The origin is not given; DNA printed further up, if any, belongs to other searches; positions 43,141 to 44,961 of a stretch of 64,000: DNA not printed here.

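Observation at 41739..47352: mer-type sensor and operators wired to a non-canonical four-gene cargo with no merA, merT or merP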

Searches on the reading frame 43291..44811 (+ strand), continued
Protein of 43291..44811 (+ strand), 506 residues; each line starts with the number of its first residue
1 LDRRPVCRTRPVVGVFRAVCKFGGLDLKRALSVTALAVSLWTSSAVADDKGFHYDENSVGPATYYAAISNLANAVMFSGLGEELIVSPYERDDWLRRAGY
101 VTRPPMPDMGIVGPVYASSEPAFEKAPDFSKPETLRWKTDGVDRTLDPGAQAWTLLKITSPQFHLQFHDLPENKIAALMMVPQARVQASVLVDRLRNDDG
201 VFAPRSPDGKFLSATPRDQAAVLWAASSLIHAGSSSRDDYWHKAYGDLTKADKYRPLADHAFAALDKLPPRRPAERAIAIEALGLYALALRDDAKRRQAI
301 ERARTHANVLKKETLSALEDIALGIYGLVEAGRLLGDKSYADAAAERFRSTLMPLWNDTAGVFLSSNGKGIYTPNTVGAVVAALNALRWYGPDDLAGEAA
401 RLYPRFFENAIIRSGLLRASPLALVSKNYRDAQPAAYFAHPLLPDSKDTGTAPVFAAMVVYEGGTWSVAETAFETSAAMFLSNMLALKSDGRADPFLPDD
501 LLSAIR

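Call 30: find_related_loci(query=A1, collection=genome_contigs, flank=10000)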
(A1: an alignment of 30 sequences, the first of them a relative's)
Query A1 (480 aa) in genome_contigs; peptide patterns used: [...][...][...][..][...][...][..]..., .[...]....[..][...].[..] (x = any residue, [..] = any of these).
78 stretches matched a pattern; 22 encode a relative of the query (tblastn E <= 1e-3); 22 distinct loci.
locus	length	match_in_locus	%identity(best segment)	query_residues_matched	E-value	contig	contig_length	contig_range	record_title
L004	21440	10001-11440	80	1-480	0e+0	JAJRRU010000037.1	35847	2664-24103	MAG: Alphaproteobacteria bacterium isolate Dive100_bin3.50 k141_1201749, whole genome shotgun sequence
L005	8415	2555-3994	77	1-480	0e+0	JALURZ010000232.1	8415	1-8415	MAG: Hyphomicrobiales bacterium isolate S146_metabat2_scaf2bin.118 S146_NODE_6675_length_8415_cov_2.394788, whole genome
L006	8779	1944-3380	69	1-479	0e+0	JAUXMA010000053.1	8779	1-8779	MAG: Rhodospirillaceae bacterium isolate CSMAG_3148 CSMAG_3148_k141_1307970_length_8779_cov_11.5447, whole genome shotgu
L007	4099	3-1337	69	35-480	0e+0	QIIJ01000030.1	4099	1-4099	MAG: Aurantimonadaceae bacterium isolate SZUA-100 Ga0063293_10073203, whole genome shotgun sequence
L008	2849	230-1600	66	26-480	0e+0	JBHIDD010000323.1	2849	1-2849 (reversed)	MAG: Kiloniellaceae bacterium isolate Baj_3_bin.20 NODE_15980_length_2849_cov_20.250179, whole genome shotgun sequence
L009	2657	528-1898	66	26-480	0e+0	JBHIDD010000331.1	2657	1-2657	MAG: Kiloniellaceae bacterium isolate Baj_3_bin.20 NODE_18446_length_2657_cov_19.981553, whole genome shotgun sequence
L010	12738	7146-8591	61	1-479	0e+0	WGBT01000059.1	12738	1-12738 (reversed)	MAG: Hyphomicrobiales bacterium isolate S144_35 k151_170261, whole genome shotgun sequence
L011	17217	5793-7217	60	9-480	0e+0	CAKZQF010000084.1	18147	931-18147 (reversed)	MAG TPA_asm: uncultured Gammaproteobacteria bacterium isolate ERR2094174_bin.37_CONCOCT_v1.1_MAG genome assembly, contig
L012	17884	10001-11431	59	4-480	1e-180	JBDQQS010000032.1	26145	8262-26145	Hoeflea sp. CAU 1731 contig32, whole genome shotgun sequence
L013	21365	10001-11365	60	26-479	2e-178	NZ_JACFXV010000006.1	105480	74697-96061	Stappia albiluteola strain F7233 contig_6, whole genome shotgun sequence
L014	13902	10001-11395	59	18-479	2e-176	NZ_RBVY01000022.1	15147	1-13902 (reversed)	Nitratireductor alexandrii strain Z3-1 Scaffold22, whole genome shotgun sequence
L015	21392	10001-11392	57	16-480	5e-174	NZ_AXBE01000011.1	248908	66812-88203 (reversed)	Leisingera aquimarina DSM 24565 Leiaq_neu_scaffold_2516677486.4_C, whole genome shotgun sequence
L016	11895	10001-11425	55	5-480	1e-172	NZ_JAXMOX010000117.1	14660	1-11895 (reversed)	MAG: Leisingera sp. isolate PC_MBin.33 PCX_827CoAssmbCtg, whole genome shotgun sequence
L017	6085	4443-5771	56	29-476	8e-153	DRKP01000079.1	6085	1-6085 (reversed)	MAG TPA_asm: Sedimenticola thiotaurini isolate HyVt-443 HyVt-443_k145_269738, whole genome shotgun sequence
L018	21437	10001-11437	53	3-479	9e-151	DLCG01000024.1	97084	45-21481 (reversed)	MAG TPA_asm: Rhodobiaceae bacterium UBA7804 UBA7804_contig_11834, whole genome shotgun sequence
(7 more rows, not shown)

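Call 43: search_protein_representatives(alignment_id=A1)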
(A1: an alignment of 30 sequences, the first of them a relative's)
Query: 30 sequences, 486 profile positions. Proteins with E-value up to 0.001 (for the whole library): 226; up to 1e-10: 154; up to 1e-30: 53. The best 150 are listed.
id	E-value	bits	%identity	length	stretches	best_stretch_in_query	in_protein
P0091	1.5e-211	719.6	-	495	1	22-485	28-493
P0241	5.7e-154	529.7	-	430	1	9-323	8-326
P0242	4.1e-137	474.1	-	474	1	16-483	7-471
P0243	8.7e-135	466.4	-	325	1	160-485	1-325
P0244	2.4e-131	455.1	-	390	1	10-292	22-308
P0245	8.8e-127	440.0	-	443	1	13-296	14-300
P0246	5.0e-118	411.1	-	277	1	13-283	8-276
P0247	1.5e-114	399.7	-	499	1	33-483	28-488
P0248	2.3e-114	399.1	-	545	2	229-483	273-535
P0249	5.7e-112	391.2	-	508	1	22-482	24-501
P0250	1.3e-107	376.7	-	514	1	34-483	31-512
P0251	4.0e-96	338.9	-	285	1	14-235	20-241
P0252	1.4e-92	327.2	-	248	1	10-215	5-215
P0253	2.2e-87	310.1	-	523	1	33-462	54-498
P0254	2.1e-75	270.6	-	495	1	35-482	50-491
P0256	9.6e-71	255.2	-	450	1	39-478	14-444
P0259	9.8e-69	248.6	-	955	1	36-479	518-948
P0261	2.6e-65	237.3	-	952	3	27-475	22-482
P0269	1.7e-45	171.9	-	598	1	27-462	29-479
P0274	7.7e-38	146.7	-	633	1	30-462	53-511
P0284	3.9e-34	134.5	-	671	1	40-462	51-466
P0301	2.3e-25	105.6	-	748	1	34-475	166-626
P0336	2.1e-17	79.3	-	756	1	33-475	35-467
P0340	5.5e-17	77.9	-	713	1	23-462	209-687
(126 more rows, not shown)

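Call 44: search_protein_families(library=pfam, proteins=[P0253, P0256, P0259, P0261, P0269, P0274, P0284, P0301, P0336, P0340], max_evalue=0.01)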
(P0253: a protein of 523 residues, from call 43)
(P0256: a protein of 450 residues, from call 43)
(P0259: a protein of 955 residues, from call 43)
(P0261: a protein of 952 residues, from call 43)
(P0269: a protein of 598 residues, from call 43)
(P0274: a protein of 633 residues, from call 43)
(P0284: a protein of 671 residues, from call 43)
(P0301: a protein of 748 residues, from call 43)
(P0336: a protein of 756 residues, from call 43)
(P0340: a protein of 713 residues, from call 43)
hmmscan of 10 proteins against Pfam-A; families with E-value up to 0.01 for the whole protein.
P0253 (523 aa): 0 families

P0256 (450 aa): 0 families

P0259 (955 aa): 1 family
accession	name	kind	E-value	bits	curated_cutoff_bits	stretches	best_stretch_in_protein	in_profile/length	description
PF24298.1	DUF7482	-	1.9e-06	28.3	27.5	1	292-356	50-112/257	Domain of unknown function (DUF7482)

P0261 (952 aa): 0 families

P0269 (598 aa): 0 families

P0274 (633 aa): 3 families
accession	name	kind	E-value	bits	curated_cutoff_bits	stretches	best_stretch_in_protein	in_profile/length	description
PF13473.12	Cupredoxin_1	-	8.6e-11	42.2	27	1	535-617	13-95/104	Cupredoxin-like domain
PF00127.26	Copper-bind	-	7.5e-07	29.9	21.2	1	547-628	7-96/99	Copper binding proteins, plastocyanin/azurin family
PF21181.3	SsfX3_N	-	0.00045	20.8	27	0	432-483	32-83/130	SsfX3, N-terminal domain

P0284 (671 aa): 3 families
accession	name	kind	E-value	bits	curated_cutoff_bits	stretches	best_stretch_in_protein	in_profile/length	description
PF10174.14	Cast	-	0.0046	15.7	29.1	1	497-607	562-674/766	RIM-binding protein of the cytomatrix active zone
PF04513.17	Baculo_PEP_C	-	0.0051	17.3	38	0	571-633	43-106/140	Baculovirus polyhedron envelope protein, PEP, C terminus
PF10046.14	BLOC1_2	-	0.0059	17.4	33.4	0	577-633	30-86/96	Biogenesis of lysosome-related organelles complex-1 subunit 2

P0301 (748 aa): 3 families
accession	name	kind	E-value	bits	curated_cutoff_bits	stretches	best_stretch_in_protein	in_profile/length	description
PF13442.11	Cytochrome_CBB3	-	6.2e-10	39.7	27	1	60-127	6-68/68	Cytochrome C oxidase, cbb3-type, subunit III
PF00034.26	Cytochrom_C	-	1.4e-08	36.4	21.3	1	61-100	5-47/90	Cytochrome c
PF14376.11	Haem_bd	-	0.0011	19.3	27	0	42-74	16-48/133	Haem-binding domain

P0336 (756 aa): 3 families
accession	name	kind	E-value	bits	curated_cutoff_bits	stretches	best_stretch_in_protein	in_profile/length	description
PF06160.17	EzrA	-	0.0011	17.8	39.6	1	484-610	56-180/557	Septation ring formation regulator, EzrA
PF23067.1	MG280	-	0.0067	16.4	27.4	0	551-734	45-228/259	Uncharacterised protein MG280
PF13851.11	GAS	-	0.0096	15.8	32.3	1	526-675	41-188/200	Growth-arrest specific micro-tubule binding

P0340 (713 aa): 1 family
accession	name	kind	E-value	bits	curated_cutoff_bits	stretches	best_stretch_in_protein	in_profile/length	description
PF00127.26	Copper-bind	-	9.2e-13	48.9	21.2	1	82-176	5-99/99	Copper binding proteins, plastocyanin/azurin family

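Call 45: find_encoding_contigs(protein=P0340, flank=6000, max_places=2)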
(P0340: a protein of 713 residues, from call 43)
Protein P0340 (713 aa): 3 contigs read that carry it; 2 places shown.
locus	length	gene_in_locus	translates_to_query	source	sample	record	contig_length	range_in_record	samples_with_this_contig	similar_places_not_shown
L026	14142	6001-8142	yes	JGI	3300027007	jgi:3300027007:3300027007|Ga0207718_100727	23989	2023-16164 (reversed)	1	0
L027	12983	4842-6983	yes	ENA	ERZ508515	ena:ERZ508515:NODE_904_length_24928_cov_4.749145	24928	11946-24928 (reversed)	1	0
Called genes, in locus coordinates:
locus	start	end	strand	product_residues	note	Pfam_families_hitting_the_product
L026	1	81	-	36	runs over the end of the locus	-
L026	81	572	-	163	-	PF04143:Sulf_transp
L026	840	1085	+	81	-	PF01206:TusA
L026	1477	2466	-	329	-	PF01385:OrfB_IS605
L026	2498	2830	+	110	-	PF02635:DsrE (weak), PF13686:DrsE_2 (faint)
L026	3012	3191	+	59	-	-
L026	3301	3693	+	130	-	PF01638:HxlR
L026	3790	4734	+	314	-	PF11376:DUF3179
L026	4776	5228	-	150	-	-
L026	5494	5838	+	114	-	PF00085:Thioredoxin, PF00578:AhpC-TSA (weak), PF13098:Thioredoxin_2 (weak)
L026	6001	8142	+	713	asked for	PF00127:Copper-bind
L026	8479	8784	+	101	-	PF03992:ABM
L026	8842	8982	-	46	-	-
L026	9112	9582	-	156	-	PF00578:AhpC-TSA, PF08534:Redoxin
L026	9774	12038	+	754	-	PF00672:HAMP, PF00015:MCPsignal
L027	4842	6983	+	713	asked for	PF00127:Copper-bind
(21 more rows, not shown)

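Call 46: find_encoding_contigs(protein=P0274, flank=6000, max_places=2)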
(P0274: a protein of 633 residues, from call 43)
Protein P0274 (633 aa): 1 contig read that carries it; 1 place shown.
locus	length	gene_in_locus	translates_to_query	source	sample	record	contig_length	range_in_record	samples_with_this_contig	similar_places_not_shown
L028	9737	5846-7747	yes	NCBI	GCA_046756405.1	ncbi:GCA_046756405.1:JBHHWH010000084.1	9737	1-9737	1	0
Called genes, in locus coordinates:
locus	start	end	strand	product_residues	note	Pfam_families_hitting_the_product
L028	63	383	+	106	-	PF01844:HNH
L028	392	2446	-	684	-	PF01817:CM_2, PF00800:PDT, PF01842:ACT (weak), PF00793:DAHP_synth_1, PF03102:NeuB (weak)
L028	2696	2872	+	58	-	-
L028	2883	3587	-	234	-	PF02475:TRM5-TYW2_MTfase (weak), PF05175:MTS, PF01728:FtsJ (weak), PF06325:PrmA, PF13679:Methyltransf_32 (weak), PF13847:Methyltransf_31, PF08241:Methyltransf_11 (weak), PF13649:Methyltransf_25, +6 more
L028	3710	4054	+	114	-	-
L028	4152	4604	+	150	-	-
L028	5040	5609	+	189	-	-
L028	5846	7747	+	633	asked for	PF13473:Cupredoxin_1, PF00127:Copper-bind (weak)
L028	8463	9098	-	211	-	-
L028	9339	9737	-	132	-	PF00589:Phage_integrase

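Call 49: search_dna_similar(query=window:43369-44808:+, collection=plasmids, mode=protein, max_rows=30)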
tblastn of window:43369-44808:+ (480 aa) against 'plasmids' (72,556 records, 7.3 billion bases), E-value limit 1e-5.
Records with a match: 1; places in all: 1; records where one place covers at least 80% of the query: 1.
Best place of each record, by identity: <60% 1.
By first word of the organism name: Leisingera 1.
By predicted mobility (MOB-suite, as given by PLSDB): mobilizable 1.
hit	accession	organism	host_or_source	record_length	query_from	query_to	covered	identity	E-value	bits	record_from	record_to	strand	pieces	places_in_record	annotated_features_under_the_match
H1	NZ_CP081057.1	Leisingera aquaemixtae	-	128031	15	480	97%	55.7%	2e-160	510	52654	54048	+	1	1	hypothetical protein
